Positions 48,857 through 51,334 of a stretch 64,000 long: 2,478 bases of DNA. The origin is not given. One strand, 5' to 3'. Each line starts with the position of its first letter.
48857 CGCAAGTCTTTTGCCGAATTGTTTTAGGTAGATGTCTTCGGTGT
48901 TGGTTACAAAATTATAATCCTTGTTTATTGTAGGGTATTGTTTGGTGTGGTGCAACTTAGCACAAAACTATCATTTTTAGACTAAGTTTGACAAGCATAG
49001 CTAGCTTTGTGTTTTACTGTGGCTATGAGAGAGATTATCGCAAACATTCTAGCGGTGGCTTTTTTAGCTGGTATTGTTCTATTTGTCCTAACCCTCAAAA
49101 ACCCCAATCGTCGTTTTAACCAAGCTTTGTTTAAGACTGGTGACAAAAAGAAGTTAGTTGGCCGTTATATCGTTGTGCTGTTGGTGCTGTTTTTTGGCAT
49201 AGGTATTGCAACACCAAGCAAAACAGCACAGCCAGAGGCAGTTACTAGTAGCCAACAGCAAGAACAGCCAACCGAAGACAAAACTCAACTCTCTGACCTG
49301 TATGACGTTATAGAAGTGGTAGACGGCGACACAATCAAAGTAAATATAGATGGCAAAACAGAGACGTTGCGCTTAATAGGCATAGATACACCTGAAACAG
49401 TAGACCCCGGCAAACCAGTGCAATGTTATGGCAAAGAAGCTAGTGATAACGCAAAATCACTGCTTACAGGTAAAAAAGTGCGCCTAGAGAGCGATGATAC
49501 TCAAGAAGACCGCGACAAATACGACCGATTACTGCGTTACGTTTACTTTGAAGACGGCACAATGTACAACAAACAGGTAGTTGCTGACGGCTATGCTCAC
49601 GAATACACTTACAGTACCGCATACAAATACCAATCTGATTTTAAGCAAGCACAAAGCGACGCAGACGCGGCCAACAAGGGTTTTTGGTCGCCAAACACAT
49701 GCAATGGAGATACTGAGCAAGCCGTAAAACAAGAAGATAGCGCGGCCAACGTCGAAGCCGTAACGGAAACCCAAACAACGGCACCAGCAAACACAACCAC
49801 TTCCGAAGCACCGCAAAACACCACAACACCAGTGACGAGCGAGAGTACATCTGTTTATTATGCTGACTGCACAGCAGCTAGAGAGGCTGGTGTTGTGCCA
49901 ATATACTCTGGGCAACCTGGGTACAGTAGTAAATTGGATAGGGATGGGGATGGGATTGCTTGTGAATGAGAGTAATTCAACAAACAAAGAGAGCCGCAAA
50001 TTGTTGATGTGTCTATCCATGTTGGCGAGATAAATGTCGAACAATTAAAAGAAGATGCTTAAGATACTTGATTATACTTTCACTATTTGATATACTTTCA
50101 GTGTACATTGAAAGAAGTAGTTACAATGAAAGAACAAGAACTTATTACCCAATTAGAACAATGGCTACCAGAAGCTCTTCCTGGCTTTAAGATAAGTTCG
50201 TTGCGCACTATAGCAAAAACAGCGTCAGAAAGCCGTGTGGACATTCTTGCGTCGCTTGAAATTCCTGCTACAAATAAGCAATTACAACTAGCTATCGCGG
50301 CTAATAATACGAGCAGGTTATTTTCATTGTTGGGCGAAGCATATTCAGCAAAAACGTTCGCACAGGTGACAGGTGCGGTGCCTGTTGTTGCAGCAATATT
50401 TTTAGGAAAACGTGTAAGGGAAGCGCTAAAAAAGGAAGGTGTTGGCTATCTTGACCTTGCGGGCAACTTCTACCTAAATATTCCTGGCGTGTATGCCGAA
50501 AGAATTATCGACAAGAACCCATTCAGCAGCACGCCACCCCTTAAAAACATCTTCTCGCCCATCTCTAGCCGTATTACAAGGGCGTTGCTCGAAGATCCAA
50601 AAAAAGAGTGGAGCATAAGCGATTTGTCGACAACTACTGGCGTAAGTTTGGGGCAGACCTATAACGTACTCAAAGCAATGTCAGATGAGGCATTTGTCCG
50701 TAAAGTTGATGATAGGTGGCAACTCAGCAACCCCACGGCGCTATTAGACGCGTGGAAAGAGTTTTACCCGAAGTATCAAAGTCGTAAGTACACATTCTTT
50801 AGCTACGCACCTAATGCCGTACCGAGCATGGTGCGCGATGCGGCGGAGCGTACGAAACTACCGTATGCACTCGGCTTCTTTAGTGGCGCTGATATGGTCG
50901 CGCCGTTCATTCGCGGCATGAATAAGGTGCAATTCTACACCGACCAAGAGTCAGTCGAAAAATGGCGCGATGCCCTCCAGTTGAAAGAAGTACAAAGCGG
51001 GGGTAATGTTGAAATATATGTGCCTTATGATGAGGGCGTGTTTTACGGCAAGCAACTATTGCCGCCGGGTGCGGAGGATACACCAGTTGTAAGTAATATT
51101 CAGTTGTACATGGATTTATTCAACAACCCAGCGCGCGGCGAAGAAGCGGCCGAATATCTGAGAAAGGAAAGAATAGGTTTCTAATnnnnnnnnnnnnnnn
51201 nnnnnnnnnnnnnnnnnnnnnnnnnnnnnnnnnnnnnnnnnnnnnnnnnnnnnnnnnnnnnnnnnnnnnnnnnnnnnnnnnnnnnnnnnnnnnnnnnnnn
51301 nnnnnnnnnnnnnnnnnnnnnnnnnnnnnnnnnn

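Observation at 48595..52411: Two perfect 310-bp direct repeats bracket a 3.2-kb nuclease + AbiE-like cassette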

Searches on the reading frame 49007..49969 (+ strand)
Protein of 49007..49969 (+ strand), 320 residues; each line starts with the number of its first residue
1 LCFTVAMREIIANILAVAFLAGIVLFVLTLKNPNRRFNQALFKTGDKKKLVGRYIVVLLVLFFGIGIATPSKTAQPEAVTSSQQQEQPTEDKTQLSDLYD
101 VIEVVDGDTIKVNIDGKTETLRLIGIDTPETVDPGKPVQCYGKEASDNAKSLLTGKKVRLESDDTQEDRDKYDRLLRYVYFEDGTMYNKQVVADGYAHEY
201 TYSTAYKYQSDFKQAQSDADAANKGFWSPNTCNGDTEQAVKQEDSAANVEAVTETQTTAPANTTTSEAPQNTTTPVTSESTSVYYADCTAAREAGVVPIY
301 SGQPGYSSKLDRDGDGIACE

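Call 6: search_protein_families(library=pfam, proteins=[window:49007-49969:+], max_evalue=0.01)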
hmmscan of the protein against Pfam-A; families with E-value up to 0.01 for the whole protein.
window:49007-49969:+ (320 aa): 2 families
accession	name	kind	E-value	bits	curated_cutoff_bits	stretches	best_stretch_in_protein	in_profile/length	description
PF00565.23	SNase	-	5.9e-25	88.2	21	1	120-228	1-106/107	Staphylococcal nuclease homologue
PF05901.16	Excalibur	-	2.8e-15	56.8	22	1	285-320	1-36/36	Excalibur calcium-binding domain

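Call 8: search_protein_families(library=padloc, proteins=[window:49007-49969:+], max_evalue=0.01)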
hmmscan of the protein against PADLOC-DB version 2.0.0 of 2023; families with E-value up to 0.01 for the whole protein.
window:49007-49969:+ (320 aa): 1 family
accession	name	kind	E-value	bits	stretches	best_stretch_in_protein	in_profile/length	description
PDLC01096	C3a212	-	1.9e-48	163.1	1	56-246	11-182/279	SNc+LTD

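Call 31: search_protein_families(library=ncbifam, proteins=[window:49025-49969:+], max_evalue=0.01)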
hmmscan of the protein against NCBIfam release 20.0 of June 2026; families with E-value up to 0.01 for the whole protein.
window:49025-49969:+ (314 aa): 3 families
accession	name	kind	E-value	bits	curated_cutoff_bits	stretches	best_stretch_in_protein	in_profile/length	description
NF047694.1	TnucaseNucIStaph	equivalog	1.9e-41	141.5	250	1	76-222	34-175/175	thermonuclease NucI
NF047969.1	CaNuclEcnA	equivalog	2.4e-18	66.5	180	1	94-222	8-149/151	calcium-activated nuclease EcnA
NF058647.1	lipo_LytA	equivalog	0.0063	16.7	110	0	42-116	2-69/107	acidic lipoprotein LytA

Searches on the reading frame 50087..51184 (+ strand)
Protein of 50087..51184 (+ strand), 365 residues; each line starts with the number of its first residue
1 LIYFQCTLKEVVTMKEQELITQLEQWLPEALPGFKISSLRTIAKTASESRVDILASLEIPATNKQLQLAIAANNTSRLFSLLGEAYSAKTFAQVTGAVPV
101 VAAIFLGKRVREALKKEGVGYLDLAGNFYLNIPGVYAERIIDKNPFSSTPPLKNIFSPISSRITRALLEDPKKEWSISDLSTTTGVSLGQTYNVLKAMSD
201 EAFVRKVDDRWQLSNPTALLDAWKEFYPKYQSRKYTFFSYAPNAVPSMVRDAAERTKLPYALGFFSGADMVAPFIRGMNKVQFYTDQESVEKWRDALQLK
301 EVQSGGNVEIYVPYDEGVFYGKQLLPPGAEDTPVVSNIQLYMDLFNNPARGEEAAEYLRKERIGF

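Call 6: search_protein_families(library=pfam, proteins=[window:50087-51184:+], max_evalue=0.01)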
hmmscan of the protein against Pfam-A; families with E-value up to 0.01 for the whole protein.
window:50087-51184:+ (365 aa): 1 family
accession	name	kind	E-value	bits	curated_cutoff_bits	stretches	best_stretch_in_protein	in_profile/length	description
PF09952.14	AbiEi_2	-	6.8e-10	39.9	21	1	212-361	1-140/143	Transcriptional regulator, AbiEi antitoxin, Type IV TA system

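Call 8: search_protein_families(library=padloc, proteins=[window:50087-51184:+], max_evalue=0.01)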
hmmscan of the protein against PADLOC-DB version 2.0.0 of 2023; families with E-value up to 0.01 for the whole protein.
window:50087-51184:+ (365 aa): 0 families

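Call 31: search_protein_families(library=ncbifam, proteins=[window:50126-51184:+], max_evalue=0.01)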
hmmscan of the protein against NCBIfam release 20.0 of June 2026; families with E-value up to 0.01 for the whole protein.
window:50126-51184:+ (352 aa): 0 families
